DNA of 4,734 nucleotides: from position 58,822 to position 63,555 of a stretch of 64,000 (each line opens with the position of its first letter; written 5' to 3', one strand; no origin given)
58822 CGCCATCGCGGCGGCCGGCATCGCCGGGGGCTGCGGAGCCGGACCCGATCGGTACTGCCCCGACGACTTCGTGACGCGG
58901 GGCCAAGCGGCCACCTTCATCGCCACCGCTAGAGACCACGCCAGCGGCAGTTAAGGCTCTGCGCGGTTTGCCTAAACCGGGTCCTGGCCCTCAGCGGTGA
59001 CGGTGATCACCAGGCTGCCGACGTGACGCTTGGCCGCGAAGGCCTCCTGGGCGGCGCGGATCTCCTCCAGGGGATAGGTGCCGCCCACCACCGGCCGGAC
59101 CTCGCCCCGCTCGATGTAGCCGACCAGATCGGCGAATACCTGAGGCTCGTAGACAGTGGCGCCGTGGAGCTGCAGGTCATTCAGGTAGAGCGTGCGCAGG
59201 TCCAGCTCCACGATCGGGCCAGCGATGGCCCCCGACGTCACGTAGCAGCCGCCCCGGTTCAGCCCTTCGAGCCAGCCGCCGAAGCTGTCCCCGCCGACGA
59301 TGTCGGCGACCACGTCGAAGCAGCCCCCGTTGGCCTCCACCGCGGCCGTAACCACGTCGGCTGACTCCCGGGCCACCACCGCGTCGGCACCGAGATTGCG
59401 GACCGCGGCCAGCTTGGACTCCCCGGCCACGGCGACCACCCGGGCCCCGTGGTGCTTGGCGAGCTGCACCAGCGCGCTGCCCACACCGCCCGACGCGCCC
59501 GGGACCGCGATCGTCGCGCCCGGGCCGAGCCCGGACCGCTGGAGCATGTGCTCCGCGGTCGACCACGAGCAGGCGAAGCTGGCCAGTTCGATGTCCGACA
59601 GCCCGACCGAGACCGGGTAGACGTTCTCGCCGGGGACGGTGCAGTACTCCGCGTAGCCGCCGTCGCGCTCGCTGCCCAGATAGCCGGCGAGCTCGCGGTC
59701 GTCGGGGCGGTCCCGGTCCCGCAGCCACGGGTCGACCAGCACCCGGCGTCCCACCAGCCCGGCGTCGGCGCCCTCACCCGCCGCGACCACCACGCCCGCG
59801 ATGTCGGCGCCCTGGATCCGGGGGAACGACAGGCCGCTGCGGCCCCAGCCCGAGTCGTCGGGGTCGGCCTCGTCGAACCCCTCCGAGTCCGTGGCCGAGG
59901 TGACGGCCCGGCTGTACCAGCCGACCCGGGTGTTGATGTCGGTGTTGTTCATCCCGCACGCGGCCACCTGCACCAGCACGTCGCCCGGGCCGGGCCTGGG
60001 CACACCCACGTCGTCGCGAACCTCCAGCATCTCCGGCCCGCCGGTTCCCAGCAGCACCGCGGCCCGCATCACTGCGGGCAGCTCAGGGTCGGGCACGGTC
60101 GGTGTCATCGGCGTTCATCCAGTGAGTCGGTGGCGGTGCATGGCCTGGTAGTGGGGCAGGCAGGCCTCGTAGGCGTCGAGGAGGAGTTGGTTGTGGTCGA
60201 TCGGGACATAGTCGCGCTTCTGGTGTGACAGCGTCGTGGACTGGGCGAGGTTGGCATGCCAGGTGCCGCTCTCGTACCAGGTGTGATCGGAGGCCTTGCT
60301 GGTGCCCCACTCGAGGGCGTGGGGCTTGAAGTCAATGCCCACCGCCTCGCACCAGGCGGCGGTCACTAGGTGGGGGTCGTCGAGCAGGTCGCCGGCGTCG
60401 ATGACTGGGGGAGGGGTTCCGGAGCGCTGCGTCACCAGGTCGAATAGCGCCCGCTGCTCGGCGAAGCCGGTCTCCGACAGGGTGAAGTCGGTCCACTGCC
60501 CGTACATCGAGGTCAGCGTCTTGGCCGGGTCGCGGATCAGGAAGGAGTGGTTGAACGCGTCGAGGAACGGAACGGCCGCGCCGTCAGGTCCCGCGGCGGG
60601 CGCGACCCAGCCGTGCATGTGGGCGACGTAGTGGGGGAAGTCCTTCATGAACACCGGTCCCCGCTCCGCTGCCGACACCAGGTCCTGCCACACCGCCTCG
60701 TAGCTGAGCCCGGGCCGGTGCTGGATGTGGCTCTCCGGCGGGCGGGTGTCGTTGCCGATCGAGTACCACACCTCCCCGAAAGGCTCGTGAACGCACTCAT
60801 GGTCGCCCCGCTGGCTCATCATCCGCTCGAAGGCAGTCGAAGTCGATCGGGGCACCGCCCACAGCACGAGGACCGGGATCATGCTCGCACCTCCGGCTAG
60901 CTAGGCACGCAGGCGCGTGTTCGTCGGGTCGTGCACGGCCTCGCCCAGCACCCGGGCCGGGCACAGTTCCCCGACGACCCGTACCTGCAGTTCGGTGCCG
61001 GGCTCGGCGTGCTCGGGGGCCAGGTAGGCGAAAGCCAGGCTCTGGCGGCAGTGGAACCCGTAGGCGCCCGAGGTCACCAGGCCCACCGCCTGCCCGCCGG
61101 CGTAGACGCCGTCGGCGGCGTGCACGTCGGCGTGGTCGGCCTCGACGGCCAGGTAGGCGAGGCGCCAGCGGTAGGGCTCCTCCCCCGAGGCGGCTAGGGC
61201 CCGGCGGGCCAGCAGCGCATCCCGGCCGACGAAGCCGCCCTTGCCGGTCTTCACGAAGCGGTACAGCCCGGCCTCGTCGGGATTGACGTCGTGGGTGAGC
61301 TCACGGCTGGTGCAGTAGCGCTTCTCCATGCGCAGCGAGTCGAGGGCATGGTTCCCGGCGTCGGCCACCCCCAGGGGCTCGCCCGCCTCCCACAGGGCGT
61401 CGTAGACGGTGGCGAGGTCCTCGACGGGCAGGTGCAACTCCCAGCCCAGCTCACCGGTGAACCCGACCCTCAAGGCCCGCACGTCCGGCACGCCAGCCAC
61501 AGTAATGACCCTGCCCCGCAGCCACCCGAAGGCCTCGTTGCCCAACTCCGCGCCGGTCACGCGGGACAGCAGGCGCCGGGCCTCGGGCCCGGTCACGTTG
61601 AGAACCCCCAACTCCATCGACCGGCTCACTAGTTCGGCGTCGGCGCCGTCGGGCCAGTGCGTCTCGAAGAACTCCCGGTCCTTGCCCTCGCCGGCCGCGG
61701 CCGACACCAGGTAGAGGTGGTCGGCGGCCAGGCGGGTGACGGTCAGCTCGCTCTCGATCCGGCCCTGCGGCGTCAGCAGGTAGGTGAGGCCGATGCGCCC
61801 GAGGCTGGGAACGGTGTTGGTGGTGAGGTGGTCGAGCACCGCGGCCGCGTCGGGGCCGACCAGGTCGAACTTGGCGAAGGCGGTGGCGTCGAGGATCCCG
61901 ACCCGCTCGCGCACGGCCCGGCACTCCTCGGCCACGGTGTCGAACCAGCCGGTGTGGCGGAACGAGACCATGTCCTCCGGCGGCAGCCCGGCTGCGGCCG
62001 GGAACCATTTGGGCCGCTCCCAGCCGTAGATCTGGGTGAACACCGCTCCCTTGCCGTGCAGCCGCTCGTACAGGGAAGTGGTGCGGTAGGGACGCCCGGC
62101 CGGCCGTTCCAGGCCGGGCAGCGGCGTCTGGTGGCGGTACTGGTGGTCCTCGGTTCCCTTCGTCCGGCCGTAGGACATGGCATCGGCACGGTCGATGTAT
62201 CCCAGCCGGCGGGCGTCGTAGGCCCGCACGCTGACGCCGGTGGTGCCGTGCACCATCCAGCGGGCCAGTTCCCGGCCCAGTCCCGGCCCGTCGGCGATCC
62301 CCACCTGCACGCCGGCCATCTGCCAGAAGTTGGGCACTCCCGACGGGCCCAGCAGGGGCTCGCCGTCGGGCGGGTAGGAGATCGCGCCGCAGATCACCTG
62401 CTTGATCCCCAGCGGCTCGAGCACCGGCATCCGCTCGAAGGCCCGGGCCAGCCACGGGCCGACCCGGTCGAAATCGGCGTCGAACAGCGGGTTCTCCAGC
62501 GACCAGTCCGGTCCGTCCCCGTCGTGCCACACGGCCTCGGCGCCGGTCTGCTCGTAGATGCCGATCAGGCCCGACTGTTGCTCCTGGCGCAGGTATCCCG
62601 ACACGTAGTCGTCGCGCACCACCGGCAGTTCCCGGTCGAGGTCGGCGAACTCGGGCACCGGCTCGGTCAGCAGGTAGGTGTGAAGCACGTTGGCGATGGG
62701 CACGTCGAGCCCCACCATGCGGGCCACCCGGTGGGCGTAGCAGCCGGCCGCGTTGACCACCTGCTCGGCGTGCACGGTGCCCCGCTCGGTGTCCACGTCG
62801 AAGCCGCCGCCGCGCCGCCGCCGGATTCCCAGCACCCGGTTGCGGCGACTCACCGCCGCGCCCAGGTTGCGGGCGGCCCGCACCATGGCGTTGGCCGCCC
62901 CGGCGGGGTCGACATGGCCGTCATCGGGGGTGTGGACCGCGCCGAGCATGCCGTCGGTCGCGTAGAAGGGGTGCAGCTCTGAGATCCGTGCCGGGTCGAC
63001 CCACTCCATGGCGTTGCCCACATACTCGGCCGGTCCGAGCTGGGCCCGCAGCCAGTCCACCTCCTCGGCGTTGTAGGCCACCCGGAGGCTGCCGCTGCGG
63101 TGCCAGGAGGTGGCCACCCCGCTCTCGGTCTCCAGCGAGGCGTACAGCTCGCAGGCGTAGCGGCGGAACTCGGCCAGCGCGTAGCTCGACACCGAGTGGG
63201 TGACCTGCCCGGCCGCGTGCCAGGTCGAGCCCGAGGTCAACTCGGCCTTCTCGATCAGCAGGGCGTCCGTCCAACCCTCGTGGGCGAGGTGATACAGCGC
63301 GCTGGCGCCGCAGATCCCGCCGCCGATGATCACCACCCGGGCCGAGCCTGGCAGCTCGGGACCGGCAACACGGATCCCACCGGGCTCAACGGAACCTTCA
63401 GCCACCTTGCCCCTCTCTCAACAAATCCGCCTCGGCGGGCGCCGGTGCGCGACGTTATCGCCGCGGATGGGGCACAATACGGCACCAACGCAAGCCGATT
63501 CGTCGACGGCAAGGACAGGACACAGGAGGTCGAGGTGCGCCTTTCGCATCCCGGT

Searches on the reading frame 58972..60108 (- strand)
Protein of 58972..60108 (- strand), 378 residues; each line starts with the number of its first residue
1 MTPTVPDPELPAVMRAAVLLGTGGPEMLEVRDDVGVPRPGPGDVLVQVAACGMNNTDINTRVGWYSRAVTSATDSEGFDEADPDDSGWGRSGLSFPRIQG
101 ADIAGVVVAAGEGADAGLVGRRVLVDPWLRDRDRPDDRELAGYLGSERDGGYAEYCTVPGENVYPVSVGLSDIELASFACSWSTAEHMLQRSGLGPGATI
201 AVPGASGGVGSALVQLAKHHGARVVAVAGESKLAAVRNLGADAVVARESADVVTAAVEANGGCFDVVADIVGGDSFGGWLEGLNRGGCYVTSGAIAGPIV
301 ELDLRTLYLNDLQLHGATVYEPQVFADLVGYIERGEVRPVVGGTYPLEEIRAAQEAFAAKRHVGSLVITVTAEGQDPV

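Call 24: search_protein_families(library=pfam, proteins=[window:58972-60108:-], max_evalue=0.00001)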
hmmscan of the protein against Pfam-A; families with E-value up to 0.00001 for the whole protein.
window:58972-60108:- (378 aa): 3 families
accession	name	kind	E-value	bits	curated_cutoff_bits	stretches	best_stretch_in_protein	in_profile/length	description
PF00107.32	ADH_zinc_N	-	3.3e-21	76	31.8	1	208-329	1-124/129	Zinc-binding dehydrogenase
PF08240.17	ADH_N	-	3.9e-16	59.6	23.5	1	40-166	1-102/104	Alcohol dehydrogenase GroES-like domain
PF13602.12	ADH_zinc_N_2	-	4.2e-16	60.5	27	1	239-368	1-134/134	Zinc-binding dehydrogenase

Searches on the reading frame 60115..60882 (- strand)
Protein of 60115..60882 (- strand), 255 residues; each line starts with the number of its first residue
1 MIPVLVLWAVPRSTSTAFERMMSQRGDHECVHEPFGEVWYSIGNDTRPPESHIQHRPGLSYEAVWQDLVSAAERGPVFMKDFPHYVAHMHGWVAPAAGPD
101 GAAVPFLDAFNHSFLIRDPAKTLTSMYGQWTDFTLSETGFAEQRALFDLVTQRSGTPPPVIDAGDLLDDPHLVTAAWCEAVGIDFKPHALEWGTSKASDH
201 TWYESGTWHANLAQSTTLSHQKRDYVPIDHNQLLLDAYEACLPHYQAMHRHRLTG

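Call 24: search_protein_families(library=pfam, proteins=[window:60115-60882:-], max_evalue=0.00001)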
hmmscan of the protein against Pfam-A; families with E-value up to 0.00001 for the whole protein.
window:60115-60882:- (255 aa): 1 family
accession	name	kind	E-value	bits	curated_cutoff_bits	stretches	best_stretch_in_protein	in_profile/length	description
PF19798.5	Sulfotransfer_5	-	1.4e-17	64.3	23.2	1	6-249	4-223/226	Sulfotransferase domain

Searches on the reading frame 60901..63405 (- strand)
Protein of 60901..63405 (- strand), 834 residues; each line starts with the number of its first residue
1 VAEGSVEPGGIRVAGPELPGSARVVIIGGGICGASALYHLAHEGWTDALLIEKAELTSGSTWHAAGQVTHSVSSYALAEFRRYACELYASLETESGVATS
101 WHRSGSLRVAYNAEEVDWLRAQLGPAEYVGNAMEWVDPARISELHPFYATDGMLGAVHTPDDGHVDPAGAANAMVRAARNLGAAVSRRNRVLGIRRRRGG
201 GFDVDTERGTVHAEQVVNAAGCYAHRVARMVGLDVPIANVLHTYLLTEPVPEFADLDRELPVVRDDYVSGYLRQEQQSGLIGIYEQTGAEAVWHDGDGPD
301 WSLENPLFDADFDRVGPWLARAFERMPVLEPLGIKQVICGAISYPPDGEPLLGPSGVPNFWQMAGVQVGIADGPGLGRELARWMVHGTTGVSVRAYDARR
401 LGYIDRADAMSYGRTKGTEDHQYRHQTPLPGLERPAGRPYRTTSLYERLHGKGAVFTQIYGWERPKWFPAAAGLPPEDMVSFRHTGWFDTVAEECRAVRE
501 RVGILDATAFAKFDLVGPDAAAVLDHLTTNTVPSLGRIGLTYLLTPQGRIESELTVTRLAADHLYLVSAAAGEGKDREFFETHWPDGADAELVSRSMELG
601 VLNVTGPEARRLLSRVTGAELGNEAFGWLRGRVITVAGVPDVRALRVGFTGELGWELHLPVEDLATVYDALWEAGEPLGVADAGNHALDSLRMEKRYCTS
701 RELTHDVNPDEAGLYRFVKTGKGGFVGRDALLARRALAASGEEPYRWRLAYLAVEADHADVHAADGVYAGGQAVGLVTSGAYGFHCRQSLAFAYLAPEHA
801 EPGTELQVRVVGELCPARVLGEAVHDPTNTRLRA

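Call 24: search_protein_families(library=pfam, proteins=[window:60901-63405:-], max_evalue=0.00001)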
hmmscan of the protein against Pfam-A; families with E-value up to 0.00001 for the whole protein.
window:60901-63405:- (834 aa): 4 families
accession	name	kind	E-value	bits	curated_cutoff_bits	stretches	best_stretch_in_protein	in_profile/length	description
PF01571.26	GCV_T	-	2.5e-66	224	25.6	1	445-715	1-253/255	Aminomethyltransferase folate-binding domain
PF01266.30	DAO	-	4e-61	207.9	27.9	1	23-383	1-353/353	FAD dependent oxidoreductase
PF08669.17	GCV_T_C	-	2.6e-16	59.7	25.9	1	748-822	2-76/80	Glycine cleavage T-protein C-terminal barrel domain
PF13738.12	Pyr_redox_3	-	1.2e-06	28.4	30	0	176-226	89-138/305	Pyridine nucleotide-disulphide oxidoreductase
